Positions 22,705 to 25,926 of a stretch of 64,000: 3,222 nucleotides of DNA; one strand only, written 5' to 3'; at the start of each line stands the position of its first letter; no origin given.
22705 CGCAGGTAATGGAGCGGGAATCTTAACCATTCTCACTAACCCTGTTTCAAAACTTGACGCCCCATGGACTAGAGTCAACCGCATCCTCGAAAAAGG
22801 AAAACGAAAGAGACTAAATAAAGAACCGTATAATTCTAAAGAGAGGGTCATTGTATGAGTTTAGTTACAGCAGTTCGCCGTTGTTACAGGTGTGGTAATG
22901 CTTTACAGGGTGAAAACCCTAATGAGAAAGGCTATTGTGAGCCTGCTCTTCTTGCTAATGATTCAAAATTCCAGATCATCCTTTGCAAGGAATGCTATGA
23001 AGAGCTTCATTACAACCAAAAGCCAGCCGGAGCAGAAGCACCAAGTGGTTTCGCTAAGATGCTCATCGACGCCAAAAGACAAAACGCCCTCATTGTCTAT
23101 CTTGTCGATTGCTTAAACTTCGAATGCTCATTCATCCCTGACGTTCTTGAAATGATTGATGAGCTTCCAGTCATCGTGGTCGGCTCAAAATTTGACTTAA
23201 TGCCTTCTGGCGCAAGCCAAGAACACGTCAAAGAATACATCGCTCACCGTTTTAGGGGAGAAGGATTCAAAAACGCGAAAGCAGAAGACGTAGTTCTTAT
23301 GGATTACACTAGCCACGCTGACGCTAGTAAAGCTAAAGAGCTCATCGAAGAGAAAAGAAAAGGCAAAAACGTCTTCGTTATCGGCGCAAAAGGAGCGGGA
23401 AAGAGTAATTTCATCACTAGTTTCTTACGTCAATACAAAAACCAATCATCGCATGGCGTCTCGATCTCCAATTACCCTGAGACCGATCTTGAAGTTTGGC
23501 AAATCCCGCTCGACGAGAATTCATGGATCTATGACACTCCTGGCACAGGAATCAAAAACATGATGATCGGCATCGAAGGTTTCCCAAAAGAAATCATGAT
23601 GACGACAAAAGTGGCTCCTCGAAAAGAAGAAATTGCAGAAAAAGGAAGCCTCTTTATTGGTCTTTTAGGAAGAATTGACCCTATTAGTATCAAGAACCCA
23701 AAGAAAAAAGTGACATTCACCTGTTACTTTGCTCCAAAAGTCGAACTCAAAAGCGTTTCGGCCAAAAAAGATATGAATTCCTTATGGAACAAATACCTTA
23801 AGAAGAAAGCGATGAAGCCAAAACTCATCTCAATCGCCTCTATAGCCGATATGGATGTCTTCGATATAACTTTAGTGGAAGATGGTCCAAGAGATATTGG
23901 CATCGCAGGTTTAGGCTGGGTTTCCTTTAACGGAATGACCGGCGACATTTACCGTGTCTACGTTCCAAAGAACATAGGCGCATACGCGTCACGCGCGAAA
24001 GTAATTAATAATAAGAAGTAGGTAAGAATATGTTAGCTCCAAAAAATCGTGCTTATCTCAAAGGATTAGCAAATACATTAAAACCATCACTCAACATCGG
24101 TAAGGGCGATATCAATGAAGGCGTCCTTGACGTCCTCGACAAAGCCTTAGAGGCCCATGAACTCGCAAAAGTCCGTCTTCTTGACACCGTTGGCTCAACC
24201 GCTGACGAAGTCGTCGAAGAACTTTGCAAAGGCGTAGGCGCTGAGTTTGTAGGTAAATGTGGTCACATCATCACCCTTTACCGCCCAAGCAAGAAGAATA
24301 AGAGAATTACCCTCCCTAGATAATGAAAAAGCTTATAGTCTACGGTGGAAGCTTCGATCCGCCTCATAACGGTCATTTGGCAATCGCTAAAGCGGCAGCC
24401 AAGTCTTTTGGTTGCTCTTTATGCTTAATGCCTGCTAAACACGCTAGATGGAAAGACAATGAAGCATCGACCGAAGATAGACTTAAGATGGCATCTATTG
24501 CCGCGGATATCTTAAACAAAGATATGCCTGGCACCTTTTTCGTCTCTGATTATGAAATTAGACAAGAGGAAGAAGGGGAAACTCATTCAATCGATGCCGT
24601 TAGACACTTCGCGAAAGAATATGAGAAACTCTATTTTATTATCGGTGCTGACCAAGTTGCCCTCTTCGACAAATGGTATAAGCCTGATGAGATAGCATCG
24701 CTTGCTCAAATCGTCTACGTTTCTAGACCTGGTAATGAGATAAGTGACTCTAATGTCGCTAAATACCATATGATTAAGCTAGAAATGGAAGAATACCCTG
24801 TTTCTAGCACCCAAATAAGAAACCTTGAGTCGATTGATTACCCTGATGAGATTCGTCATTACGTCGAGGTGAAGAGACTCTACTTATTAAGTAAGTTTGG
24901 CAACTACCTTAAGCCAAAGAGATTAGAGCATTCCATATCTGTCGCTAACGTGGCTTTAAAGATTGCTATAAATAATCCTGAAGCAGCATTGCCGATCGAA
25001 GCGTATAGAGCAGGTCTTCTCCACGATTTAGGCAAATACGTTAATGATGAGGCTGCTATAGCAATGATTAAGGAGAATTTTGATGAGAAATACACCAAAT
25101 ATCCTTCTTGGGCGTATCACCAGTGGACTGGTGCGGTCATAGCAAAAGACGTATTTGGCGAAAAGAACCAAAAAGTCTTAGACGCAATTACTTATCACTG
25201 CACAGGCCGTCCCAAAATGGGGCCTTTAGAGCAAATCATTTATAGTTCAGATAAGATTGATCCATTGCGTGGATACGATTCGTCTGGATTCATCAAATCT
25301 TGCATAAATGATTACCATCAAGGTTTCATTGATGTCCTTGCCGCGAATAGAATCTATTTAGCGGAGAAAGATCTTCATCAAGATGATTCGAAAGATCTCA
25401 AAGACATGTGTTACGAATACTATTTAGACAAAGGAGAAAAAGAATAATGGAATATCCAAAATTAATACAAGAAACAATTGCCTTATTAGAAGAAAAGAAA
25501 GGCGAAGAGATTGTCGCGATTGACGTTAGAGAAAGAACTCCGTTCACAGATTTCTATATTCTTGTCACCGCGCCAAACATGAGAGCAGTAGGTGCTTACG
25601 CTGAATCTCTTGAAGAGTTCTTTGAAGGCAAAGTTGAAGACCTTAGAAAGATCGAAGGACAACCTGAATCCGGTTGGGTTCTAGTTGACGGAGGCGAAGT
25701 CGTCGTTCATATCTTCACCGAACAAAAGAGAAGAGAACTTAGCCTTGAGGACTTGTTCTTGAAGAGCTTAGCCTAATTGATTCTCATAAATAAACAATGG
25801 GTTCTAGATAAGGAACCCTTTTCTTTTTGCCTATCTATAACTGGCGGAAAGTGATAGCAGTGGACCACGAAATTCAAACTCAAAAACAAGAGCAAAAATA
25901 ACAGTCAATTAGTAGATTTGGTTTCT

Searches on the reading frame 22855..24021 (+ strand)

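Call 5: search_protein_families(library=ncbifam, proteins=[window:22855-24021:+])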
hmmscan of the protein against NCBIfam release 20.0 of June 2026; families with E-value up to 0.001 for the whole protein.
window:22855-24021:+ (388 aa): 2 families
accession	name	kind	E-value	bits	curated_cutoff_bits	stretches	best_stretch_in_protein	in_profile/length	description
TIGR03597.1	GTPase_YqeH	equivalog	1.1e-59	202.4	297.4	1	9-379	1-357/361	ribosome biogenesis GTPase YqeH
TIGR03596.1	GTPase_YlqF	equivalog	0.00063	19.2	208.2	0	79-234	24-176/276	ribosome biogenesis GTPase YlqF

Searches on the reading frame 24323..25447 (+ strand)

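Call 5: search_protein_families(library=ncbifam, proteins=[window:24323-25447:+])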
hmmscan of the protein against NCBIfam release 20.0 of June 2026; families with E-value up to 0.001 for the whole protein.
window:24323-25447:+ (374 aa): 17 families
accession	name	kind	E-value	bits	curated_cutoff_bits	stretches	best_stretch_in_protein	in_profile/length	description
NF005519.0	PRK07152.1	equivalog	3.7e-74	249.8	315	1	2-352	1-347/361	nicotinate-nucleotide adenylyltransferase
TIGR00482.1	TIGR00482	equivalog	5.5e-33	114.6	112.45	1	6-187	1-194/194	nicotinate (nicotinamide) nucleotide adenylyltransferase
NF000840.1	PRK00071.1-3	equivalog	4.2e-31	108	150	1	1-187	5-198/201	nicotinate-nucleotide adenylyltransferase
NF000841.0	PRK00071.1-4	equivalog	4.2e-26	91.9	197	1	1-187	6-192/194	nicotinate-nucleotide adenylyltransferase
TIGR00488.1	TIGR00488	equivalog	1.1e-25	90.5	70.15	1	196-353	5-143/173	bis(5'-nucleosyl)-tetraphosphatase (symmetrical) YqeK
NF000839.0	PRK00071.1-1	equivalog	2.3e-20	73.5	187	1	5-144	9-146/219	nicotinate-nucleotide adenylyltransferase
NF005410.0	PRK06973.1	equivalog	8.1e-20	71.1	214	1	3-147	23-168/243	nicotinate-nucleotide adenylyltransferase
NF000843.0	PRK00071.2-2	equivalog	1e-14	54.5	240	1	6-142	16-148/212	nicotinate-nucleotide adenylyltransferase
NF000842.0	PRK00071.2-1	equivalog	9.5e-14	51.5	167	1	2-190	2-187/191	nicotinate-nucleotide adenylyltransferase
NF000845.0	PRK00071.2-4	equivalog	2.3e-12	46.7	210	1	6-146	12-150/197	nicotinate-nucleotide adenylyltransferase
NF006479.0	PRK08887.1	equivalog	6.5e-09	35.9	164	1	1-131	1-129/174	nicotinate-nicotinamide nucleotide adenylyltransferase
NF000846.0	PRK00071.2-5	equivalog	1.8e-08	34.1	329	1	6-140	23-153/210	nicotinate-nucleotide adenylyltransferase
TIGR00125.1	cyt_tran_rel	domain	6.7e-08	32.6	27.7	1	5-58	2-57/65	adenylyltransferase/cytidyltransferase family protein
TIGR00277.1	HDIG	domain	5.4e-06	26.2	27.6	1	198-292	3-81/84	HDIG domain-containing metalloprotein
TIGR01510.1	coaD_prev_kdtB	equivalog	6.5e-06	26.2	103.3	1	6-56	3-51/155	pantetheine-phosphate adenylyltransferase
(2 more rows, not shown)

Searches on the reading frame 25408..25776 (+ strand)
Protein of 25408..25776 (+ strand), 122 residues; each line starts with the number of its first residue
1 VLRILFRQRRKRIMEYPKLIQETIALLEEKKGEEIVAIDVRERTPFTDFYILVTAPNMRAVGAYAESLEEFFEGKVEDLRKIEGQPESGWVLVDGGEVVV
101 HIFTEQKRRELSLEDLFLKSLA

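Call 5: search_protein_families(library=ncbifam, proteins=[window:25408-25776:+])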
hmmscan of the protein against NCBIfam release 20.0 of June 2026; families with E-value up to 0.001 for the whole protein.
window:25408-25776:+ (122 aa): 1 family
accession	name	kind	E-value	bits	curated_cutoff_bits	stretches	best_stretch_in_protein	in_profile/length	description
TIGR00090.1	rsfS_iojap_ybeB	equivalog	1.7e-24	85.8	56.9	1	20-117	2-99/99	ribosome silencing factor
